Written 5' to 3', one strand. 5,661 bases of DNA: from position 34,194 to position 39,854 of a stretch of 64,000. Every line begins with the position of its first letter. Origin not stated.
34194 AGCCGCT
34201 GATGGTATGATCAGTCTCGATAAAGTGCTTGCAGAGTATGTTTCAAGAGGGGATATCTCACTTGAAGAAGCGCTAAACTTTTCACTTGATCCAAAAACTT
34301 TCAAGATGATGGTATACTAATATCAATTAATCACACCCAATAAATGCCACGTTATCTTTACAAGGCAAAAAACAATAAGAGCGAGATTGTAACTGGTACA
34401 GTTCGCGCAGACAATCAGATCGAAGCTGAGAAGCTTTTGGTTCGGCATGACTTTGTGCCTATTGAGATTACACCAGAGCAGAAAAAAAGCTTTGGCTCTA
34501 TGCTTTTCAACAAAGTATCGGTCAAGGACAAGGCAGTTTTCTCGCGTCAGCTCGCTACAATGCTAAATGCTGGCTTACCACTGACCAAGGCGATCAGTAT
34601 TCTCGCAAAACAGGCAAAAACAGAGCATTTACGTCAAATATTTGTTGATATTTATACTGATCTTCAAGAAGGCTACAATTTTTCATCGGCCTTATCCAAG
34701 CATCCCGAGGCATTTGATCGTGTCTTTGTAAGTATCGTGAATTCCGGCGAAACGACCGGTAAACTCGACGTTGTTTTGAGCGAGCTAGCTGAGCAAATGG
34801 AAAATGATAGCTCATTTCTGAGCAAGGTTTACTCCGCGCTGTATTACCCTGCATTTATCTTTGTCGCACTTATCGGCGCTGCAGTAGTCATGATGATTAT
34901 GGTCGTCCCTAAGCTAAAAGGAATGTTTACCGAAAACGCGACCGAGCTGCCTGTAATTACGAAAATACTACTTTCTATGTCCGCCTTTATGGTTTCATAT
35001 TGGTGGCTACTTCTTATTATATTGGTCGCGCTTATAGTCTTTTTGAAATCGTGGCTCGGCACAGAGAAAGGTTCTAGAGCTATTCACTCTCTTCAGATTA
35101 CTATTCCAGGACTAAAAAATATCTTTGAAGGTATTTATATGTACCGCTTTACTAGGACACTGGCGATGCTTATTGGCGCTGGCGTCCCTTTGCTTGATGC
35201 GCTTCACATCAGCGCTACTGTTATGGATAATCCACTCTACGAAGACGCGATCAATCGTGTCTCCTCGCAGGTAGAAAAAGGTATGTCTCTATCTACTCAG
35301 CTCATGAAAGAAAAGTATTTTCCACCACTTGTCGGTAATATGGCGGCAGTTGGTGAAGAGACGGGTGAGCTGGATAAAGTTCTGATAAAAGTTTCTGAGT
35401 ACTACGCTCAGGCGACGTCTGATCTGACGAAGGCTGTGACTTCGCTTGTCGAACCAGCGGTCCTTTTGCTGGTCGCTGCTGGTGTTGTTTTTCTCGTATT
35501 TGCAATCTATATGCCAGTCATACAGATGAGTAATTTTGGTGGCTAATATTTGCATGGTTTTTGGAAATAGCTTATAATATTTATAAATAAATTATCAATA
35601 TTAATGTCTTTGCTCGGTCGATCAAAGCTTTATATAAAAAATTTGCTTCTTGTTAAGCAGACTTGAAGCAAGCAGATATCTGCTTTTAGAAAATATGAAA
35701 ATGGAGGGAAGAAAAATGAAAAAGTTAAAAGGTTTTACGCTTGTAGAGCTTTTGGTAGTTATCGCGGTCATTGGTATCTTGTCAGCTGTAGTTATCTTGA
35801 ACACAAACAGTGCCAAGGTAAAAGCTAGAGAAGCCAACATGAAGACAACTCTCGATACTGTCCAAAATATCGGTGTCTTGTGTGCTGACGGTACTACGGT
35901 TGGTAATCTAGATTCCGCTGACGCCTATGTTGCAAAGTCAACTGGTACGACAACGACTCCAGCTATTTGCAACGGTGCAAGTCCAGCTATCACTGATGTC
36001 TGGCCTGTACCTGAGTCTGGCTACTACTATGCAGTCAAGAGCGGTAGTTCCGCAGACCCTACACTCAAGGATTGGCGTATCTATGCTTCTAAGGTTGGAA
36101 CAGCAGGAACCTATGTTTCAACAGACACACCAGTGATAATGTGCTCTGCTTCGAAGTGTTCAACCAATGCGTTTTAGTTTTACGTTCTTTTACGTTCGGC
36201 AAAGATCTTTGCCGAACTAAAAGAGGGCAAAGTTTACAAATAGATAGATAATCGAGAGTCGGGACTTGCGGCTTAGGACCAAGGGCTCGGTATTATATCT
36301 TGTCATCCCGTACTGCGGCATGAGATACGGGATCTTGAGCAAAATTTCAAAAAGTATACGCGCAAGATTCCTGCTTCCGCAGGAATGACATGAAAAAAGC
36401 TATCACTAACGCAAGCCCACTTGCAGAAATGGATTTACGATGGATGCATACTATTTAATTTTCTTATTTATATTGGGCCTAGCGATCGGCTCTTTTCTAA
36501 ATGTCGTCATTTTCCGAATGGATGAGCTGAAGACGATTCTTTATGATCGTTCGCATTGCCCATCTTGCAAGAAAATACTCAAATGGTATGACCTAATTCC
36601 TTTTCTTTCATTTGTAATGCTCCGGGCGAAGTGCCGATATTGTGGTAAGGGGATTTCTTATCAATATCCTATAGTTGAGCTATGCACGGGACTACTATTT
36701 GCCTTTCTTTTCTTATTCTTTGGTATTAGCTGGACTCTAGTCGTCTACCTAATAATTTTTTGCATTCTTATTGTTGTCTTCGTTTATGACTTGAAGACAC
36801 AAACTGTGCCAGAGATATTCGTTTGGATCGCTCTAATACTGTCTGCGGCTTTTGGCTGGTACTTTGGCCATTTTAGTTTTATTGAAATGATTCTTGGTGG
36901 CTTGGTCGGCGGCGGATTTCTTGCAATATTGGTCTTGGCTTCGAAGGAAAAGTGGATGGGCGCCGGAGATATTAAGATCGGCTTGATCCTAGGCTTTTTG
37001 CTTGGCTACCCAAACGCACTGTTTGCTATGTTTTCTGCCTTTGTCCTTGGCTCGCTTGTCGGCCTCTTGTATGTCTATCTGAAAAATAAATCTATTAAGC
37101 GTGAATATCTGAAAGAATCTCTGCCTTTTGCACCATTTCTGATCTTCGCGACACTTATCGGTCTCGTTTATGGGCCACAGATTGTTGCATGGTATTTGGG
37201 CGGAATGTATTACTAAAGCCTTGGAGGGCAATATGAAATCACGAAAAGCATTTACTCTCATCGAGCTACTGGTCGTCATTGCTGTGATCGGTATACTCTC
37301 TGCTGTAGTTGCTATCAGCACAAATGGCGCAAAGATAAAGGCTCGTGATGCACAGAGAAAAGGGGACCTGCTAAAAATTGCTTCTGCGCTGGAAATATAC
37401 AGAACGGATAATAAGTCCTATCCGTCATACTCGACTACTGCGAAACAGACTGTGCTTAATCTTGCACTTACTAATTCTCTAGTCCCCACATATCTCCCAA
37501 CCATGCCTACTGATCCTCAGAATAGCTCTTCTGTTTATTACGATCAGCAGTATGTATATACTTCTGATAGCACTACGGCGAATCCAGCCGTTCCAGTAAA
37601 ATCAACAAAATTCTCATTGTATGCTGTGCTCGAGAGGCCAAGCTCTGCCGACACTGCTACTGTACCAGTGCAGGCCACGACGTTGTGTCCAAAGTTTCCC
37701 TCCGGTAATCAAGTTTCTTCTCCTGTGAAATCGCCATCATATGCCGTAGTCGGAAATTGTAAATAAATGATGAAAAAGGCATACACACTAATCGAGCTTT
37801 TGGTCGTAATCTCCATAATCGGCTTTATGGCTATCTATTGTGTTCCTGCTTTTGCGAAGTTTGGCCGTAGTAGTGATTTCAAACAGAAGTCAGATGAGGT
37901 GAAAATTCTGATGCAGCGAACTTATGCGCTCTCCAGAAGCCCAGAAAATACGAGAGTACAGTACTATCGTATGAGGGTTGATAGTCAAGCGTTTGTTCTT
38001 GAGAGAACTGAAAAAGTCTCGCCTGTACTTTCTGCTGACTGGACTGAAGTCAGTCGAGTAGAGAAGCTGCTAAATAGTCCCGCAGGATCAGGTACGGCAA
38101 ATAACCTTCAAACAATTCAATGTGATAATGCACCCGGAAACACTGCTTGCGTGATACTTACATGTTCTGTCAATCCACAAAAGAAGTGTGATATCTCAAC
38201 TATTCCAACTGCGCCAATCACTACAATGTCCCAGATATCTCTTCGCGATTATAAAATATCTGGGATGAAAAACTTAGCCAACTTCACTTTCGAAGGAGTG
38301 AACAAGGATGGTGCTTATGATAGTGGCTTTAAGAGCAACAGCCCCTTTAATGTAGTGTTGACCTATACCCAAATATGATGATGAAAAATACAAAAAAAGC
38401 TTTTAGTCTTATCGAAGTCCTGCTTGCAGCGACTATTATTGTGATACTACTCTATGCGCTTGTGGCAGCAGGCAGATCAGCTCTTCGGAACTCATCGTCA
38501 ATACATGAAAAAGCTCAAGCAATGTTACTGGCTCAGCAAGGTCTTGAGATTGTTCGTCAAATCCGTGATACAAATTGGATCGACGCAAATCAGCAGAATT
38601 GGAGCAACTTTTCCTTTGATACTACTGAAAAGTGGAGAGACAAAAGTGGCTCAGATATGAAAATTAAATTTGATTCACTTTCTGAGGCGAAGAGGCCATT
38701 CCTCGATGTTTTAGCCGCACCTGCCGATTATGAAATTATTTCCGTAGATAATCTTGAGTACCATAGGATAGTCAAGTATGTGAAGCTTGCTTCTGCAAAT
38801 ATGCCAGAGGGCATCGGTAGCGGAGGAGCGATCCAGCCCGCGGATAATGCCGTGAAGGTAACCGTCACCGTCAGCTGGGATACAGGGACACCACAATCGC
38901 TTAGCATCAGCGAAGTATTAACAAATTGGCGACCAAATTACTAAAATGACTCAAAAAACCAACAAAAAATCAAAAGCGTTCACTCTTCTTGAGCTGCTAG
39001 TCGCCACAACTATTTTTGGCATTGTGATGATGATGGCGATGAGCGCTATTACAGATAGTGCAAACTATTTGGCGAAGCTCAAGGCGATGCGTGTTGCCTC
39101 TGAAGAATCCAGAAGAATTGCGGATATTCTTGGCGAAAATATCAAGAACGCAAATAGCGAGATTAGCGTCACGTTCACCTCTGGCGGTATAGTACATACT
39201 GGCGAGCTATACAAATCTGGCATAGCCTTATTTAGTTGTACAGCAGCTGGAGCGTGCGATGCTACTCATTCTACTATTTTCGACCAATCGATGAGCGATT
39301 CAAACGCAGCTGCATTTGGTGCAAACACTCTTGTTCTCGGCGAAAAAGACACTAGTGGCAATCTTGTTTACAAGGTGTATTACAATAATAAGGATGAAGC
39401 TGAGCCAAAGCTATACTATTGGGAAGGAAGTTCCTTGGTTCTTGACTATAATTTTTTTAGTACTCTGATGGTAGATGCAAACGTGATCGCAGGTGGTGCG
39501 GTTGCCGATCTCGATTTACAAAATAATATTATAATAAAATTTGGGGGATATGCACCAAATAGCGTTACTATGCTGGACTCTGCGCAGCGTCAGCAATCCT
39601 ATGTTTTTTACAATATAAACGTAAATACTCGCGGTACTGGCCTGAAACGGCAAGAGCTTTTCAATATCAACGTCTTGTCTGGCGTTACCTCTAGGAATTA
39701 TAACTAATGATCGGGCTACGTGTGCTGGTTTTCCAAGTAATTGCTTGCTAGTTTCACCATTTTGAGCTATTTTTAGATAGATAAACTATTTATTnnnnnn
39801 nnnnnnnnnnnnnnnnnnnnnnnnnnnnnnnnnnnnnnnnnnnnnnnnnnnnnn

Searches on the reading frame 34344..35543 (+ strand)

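Call 12: search_protein_families(library=pfam, proteins=[window:34344-35543:+], max_evalue=0.01)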
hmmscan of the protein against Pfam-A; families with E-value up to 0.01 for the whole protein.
window:34344-35543:+ (400 aa): 1 family
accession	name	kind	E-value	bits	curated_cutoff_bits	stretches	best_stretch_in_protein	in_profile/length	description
PF00482.28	T2SSF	-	1.8e-58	196.4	25.2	2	66-189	1-125/125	Type II secretion system (T2SS), protein F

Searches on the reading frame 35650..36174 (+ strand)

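Call 13: search_protein_families(library=pfam, proteins=[window:35650-36174:+], max_evalue=0.001)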
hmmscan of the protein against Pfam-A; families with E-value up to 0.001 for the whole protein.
window:35650-36174:+ (175 aa): 1 family
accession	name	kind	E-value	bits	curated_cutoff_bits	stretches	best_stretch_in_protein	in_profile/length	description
PF07963.17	N_methyl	-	3.9e-08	33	21.2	1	23-48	1-26/27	Prokaryotic N-terminal methylation motif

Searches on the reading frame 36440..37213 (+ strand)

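Call 13: search_protein_families(library=pfam, proteins=[window:36440-37213:+], max_evalue=0.001)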
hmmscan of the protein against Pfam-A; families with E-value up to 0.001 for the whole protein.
window:36440-37213:+ (258 aa): 2 families
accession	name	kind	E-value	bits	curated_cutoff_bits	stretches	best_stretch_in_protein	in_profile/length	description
PF06750.18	A24_N_bact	-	7.5e-33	112.9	23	1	11-93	1-83/84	Bacterial Peptidase A24 N-terminal domain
PF01478.23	Peptidase_A24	-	9e-13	49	26.5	1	104-209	1-104/104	Type IV leader peptidase family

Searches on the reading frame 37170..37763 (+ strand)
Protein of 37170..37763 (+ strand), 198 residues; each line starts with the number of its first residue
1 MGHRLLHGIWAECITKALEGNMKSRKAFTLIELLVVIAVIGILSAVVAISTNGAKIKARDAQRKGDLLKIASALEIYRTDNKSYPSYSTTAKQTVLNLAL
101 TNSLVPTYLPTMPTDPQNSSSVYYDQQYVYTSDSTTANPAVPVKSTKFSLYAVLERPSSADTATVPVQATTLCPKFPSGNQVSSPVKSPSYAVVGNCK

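Call 13: search_protein_families(library=pfam, proteins=[window:37170-37763:+], max_evalue=0.001)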
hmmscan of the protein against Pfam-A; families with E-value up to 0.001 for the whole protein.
window:37170-37763:+ (198 aa): 2 families
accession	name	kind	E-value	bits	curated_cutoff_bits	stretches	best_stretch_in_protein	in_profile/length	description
PF07963.17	N_methyl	-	3.5e-08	33.1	21.2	1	22-47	1-26/27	Prokaryotic N-terminal methylation motif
PF08334.16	T2SSG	-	4.3e-05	24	21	1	57-124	8-77/108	Type II secretion system (T2SS), protein G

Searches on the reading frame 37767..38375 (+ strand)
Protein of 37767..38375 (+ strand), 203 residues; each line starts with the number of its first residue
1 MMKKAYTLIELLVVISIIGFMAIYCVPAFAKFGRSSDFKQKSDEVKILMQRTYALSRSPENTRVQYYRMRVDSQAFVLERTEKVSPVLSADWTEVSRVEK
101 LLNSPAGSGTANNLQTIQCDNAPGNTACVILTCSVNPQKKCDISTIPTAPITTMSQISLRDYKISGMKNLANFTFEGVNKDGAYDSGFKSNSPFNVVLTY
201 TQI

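Call 13: search_protein_families(library=pfam, proteins=[window:37767-38375:+], max_evalue=0.001)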
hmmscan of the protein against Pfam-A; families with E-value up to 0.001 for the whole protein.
window:37767-38375:+ (203 aa): 1 family
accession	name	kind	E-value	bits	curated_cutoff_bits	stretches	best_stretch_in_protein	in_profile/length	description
PF07963.17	N_methyl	-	5.2e-05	23.1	21.2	1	3-22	4-23/27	Prokaryotic N-terminal methylation motif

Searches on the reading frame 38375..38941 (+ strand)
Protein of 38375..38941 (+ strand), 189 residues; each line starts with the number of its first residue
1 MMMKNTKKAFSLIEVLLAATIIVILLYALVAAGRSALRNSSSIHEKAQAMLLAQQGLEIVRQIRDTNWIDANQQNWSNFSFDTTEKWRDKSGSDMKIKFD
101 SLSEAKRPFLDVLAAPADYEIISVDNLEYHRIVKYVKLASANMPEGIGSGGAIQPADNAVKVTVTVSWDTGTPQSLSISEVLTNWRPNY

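Call 13: search_protein_families(library=pfam, proteins=[window:38375-38941:+], max_evalue=0.001)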
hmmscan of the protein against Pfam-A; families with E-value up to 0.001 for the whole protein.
window:38375-38941:+ (189 aa): 1 family
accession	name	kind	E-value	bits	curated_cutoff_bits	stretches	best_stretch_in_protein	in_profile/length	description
PF07963.17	N_methyl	-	5.5e-05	23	21.2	1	5-29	2-26/27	Prokaryotic N-terminal methylation motif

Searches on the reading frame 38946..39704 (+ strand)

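Call 13: search_protein_families(library=pfam, proteins=[window:38946-39704:+], max_evalue=0.001)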
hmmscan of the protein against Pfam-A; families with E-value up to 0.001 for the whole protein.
window:38946-39704:+ (253 aa): 1 family
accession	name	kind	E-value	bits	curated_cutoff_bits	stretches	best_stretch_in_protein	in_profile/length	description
PF07963.17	N_methyl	-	1.4e-08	34.3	21.2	1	7-32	2-27/27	Prokaryotic N-terminal methylation motif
